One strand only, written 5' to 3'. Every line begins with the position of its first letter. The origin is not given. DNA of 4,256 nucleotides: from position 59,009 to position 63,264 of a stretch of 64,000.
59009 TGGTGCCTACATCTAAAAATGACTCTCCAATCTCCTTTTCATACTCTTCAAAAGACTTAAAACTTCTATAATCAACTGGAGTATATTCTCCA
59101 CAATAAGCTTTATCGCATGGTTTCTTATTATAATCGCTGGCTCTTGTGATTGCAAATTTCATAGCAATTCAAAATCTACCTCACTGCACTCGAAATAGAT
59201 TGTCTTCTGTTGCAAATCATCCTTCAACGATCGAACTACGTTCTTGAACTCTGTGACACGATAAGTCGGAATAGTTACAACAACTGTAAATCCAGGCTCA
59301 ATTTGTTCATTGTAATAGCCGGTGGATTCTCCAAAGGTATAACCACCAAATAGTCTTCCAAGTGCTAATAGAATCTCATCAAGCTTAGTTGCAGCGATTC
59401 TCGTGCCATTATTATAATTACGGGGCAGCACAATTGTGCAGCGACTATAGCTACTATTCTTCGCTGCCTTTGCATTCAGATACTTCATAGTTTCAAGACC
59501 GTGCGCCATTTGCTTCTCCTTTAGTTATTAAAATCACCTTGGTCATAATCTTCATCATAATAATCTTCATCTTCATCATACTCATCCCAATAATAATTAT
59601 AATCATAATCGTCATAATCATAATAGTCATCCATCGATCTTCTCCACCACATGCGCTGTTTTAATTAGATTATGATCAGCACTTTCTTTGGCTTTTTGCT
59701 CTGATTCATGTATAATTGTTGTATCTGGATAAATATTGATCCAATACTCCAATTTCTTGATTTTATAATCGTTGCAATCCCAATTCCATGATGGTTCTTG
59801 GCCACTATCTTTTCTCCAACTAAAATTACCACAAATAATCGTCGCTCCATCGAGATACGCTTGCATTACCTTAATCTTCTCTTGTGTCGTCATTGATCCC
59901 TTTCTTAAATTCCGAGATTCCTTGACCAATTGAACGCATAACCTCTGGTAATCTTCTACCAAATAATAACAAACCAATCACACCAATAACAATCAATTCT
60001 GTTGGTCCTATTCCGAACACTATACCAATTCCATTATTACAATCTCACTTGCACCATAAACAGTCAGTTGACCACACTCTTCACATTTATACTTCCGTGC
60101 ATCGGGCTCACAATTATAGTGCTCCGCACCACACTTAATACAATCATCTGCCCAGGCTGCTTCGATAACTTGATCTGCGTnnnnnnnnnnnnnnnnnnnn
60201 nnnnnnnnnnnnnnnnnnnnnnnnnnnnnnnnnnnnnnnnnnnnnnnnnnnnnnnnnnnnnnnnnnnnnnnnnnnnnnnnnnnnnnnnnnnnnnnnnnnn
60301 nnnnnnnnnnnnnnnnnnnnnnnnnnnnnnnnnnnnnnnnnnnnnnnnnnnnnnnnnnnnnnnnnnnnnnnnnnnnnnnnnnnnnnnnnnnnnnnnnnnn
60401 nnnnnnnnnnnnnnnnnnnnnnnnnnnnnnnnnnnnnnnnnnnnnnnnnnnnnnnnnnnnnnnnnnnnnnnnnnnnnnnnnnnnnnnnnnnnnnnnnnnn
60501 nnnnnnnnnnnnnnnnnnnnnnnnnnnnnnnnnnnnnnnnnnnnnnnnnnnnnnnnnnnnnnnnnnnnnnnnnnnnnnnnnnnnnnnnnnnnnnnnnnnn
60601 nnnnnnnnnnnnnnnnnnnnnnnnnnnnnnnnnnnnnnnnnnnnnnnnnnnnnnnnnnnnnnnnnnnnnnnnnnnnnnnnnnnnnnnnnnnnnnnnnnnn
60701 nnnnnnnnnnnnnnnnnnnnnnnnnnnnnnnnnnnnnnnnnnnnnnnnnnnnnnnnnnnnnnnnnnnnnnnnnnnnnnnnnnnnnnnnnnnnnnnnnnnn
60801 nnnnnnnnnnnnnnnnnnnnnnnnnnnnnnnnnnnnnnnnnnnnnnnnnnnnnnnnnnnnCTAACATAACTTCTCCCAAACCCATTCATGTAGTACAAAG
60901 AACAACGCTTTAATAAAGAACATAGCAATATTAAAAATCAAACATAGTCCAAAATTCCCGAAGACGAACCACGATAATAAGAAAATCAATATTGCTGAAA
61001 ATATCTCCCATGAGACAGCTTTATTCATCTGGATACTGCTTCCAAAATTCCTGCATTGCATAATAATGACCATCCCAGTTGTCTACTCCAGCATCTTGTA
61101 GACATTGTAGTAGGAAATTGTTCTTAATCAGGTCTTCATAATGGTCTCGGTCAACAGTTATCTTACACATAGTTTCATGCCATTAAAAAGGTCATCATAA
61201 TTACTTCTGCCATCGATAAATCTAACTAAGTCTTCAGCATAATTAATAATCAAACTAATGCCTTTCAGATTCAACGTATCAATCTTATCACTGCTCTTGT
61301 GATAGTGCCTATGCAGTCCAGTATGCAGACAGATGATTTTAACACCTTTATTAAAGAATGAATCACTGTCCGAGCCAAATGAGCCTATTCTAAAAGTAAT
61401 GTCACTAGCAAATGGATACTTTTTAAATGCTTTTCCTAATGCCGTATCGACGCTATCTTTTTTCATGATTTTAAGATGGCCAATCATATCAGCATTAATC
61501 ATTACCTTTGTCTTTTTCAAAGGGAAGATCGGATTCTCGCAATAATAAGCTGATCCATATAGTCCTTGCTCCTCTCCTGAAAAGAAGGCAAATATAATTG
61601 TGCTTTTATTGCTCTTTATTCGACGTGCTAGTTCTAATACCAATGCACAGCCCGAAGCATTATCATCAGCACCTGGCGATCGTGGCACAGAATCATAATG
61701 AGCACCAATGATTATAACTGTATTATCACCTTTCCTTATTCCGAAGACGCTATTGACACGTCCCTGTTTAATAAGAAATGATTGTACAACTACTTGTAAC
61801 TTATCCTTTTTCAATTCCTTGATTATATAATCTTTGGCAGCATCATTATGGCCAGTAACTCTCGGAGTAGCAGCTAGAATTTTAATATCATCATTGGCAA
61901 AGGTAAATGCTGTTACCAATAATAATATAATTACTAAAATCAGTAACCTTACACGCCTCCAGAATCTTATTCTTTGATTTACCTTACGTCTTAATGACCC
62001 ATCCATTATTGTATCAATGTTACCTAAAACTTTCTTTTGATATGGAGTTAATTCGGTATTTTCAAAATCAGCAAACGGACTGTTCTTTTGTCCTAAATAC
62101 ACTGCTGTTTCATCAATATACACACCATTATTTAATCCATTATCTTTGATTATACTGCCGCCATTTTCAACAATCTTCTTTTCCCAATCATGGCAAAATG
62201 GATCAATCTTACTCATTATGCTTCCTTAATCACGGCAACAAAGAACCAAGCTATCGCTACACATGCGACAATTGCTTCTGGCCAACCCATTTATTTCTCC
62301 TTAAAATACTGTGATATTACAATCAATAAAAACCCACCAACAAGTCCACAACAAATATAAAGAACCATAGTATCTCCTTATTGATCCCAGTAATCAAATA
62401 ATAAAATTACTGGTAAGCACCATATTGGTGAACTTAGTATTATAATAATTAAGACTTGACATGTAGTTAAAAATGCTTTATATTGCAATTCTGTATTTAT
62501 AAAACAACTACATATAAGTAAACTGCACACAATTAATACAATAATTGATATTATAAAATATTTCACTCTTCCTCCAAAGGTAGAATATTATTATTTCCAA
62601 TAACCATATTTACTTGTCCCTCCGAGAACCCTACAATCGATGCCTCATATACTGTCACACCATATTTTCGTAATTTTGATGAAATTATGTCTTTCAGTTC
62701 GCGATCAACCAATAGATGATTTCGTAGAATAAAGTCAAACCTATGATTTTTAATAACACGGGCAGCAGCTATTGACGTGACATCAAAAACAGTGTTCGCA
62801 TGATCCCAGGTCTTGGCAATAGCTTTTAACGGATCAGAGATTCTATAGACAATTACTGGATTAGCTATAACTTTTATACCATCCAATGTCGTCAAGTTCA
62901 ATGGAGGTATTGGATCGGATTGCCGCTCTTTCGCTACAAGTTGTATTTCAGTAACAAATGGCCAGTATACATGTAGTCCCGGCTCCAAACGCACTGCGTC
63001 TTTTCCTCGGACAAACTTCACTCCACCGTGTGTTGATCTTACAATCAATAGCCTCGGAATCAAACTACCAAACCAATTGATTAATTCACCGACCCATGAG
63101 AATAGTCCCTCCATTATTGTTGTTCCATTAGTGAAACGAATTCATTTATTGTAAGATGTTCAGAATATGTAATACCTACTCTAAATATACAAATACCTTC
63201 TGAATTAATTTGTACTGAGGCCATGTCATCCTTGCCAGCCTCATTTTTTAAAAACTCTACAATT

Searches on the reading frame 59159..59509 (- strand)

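Call 26: search_protein_families(library=phrogs, proteins=[window:59159-59509:-], max_evalue=0.01)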
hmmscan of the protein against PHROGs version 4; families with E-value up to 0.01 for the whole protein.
window:59159-59509:- (116 aa): 2 families
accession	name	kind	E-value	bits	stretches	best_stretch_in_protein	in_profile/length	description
phrog_16022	-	unknown function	0.00032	22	1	25-105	5-85/95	-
phrog_3543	-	unknown function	0.0016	19.5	1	22-69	6-50/125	-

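Call 27: search_protein_families(library=pfam, proteins=[window:59159-59509:-], max_evalue=0.01)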
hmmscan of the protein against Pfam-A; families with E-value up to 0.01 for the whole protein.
window:59159-59509:- (116 aa): 0 families

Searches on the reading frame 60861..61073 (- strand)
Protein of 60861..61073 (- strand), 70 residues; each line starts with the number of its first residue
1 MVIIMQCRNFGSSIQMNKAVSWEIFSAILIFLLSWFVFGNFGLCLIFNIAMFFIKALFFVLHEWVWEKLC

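Call 59: search_protein_families(library=pfam, proteins=[window:60861-61073:-], max_evalue=0.1)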
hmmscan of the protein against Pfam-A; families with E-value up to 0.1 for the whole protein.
window:60861-61073:- (70 aa): 1 family
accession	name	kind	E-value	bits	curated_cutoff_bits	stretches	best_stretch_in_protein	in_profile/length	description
PF09834.14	DUF2061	-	1.7e-06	28.8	23.1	1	16-67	1-52/52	Predicted membrane protein (DUF2061)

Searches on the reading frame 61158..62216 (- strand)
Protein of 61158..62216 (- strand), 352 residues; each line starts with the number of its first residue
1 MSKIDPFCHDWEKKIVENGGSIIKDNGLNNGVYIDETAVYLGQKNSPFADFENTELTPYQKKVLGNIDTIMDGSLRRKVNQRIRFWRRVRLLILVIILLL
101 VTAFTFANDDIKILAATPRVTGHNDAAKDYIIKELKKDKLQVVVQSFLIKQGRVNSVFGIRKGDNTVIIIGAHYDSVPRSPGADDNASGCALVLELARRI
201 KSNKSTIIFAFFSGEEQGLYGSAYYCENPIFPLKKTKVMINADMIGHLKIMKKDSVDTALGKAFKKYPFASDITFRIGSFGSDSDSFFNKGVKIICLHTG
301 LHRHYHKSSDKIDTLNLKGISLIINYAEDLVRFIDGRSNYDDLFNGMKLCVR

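Call 26: search_protein_families(library=phrogs, proteins=[window:61158-62216:-], max_evalue=0.01)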
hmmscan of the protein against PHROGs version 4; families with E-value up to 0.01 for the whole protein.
window:61158-62216:- (352 aa): 2 families
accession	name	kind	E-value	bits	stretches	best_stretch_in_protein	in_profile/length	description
phrog_35827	-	unknown function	1.3e-10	41.5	1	160-247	106-206/438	-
phrog_4191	-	other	4.4e-08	33.5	1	122-252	39-163/342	peptidase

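Call 27: search_protein_families(library=pfam, proteins=[window:61158-62216:-], max_evalue=0.01)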
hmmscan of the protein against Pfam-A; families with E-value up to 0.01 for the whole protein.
window:61158-62216:- (352 aa): 3 families
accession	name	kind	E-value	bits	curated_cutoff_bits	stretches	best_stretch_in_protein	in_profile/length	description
PF04389.22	Peptidase_M28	-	2.2e-37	129.1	21.3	1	161-321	7-183/193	Peptidase family M28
PF01546.33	Peptidase_M20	-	7.8e-06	26.4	24.6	1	170-232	2-82/206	Peptidase family M20/M25/M40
PF05343.19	Peptidase_M42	-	0.0025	17.4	23.2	1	185-227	134-178/292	M42 glutamyl aminopeptidase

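Call 74: find_encoding_contigs(protein=window:61158-62216:-, flank=10000, max_places=1)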
Protein window:61158-62216:- (352 aa): no gene with exactly this product is on record in the collection.

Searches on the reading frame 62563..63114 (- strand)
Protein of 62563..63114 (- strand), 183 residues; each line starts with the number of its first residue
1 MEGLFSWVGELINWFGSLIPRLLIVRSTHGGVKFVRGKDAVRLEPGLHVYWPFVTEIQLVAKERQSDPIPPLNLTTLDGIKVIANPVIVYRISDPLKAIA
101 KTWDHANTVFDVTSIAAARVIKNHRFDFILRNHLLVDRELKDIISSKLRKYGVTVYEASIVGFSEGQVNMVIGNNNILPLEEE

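Call 26: search_protein_families(library=phrogs, proteins=[window:62563-63114:-], max_evalue=0.01)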
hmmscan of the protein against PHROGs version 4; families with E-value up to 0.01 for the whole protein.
window:62563-63114:- (183 aa): 1 family
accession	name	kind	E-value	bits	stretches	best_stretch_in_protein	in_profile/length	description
phrog_200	-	other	0.0082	16.3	0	27-100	106-186/379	lipoprotein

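Call 27: search_protein_families(library=pfam, proteins=[window:62563-63114:-], max_evalue=0.01)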
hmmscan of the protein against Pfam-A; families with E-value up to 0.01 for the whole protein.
window:62563-63114:- (183 aa): 1 family
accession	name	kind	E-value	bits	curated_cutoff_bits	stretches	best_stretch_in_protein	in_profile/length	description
PF01145.31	Band_7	-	6.7e-19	69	23.6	1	24-160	2-142/176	SPFH domain / Band 7 family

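Call 72: find_encoding_contigs(protein=window:62563-63114:-, flank=10000, max_places=1)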
Protein window:62563-63114:- (183 aa): no gene with exactly this product is on record in the collection.
